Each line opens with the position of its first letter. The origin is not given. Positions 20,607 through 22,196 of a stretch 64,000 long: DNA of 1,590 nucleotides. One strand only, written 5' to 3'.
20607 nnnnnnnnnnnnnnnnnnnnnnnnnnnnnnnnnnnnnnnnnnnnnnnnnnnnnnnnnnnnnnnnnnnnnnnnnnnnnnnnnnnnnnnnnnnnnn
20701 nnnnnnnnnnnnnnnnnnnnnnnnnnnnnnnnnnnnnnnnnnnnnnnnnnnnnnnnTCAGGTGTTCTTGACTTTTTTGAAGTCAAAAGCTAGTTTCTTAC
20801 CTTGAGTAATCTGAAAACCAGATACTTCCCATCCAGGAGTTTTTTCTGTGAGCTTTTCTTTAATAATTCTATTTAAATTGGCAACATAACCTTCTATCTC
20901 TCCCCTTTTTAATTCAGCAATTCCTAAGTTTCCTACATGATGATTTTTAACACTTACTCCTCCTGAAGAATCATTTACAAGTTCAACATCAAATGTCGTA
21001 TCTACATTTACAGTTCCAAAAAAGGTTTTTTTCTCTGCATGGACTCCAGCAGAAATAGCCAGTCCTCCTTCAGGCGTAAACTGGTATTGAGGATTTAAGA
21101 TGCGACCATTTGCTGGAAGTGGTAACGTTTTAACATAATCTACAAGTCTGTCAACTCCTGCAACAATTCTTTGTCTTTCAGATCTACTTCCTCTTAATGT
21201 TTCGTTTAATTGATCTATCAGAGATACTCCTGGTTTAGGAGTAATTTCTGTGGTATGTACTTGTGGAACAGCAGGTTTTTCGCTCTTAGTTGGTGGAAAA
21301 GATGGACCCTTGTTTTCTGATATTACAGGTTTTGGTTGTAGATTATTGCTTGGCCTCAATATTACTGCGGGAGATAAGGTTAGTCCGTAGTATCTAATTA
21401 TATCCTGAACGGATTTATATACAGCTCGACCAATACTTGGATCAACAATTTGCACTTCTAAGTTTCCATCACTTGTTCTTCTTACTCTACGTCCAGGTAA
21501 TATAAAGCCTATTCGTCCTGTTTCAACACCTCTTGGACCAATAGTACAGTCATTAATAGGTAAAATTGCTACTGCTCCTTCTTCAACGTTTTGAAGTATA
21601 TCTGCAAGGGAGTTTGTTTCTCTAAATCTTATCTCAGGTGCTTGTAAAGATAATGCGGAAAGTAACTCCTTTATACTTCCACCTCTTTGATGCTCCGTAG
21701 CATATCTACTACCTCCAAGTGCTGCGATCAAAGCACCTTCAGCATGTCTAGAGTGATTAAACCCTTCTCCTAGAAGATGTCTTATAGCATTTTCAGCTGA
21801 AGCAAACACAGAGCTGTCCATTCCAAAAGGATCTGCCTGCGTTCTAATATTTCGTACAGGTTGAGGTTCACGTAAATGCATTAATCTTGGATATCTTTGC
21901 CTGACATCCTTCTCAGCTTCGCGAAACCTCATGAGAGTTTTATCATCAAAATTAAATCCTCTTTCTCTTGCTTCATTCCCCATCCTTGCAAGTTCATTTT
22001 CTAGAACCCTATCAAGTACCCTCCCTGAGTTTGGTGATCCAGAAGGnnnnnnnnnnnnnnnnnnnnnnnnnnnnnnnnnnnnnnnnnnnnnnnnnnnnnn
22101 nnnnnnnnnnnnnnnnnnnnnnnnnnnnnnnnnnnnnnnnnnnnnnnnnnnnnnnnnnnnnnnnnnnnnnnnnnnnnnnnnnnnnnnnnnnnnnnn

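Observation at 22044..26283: A novel ~190-aa domain present three times with shuffled position (N-terminal in two genes, C-terminal in a third)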

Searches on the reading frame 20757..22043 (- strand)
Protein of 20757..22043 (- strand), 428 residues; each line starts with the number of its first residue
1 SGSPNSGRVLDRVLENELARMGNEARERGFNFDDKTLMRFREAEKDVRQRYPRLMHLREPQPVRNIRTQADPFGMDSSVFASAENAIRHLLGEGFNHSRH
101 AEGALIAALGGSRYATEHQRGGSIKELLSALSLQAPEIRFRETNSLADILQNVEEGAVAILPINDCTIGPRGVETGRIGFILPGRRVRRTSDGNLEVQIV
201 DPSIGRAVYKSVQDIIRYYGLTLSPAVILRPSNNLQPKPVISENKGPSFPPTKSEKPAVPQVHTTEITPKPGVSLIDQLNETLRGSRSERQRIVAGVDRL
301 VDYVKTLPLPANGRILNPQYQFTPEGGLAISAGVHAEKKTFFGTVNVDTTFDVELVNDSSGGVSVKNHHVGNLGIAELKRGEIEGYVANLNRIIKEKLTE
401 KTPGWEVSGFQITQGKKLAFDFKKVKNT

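Call 54: search_solved_structures(query=window:20757-22043:-, max_evalue=10)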
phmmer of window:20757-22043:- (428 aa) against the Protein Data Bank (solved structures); distinct sequences matched with E-value up to 10: 0.

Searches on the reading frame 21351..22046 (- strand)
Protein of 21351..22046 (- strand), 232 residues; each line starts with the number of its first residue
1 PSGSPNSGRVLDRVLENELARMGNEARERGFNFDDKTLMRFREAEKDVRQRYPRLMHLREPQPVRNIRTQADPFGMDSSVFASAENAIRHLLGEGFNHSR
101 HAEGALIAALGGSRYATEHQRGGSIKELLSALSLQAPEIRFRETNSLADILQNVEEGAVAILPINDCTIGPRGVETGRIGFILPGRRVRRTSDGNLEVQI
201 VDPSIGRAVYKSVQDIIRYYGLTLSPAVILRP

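Call 110: search_protein_families(library=pfam, proteins=[window:21351-22046:-], max_evalue=0.1)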
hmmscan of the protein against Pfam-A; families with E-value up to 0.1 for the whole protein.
seq(232 aa): 0 families
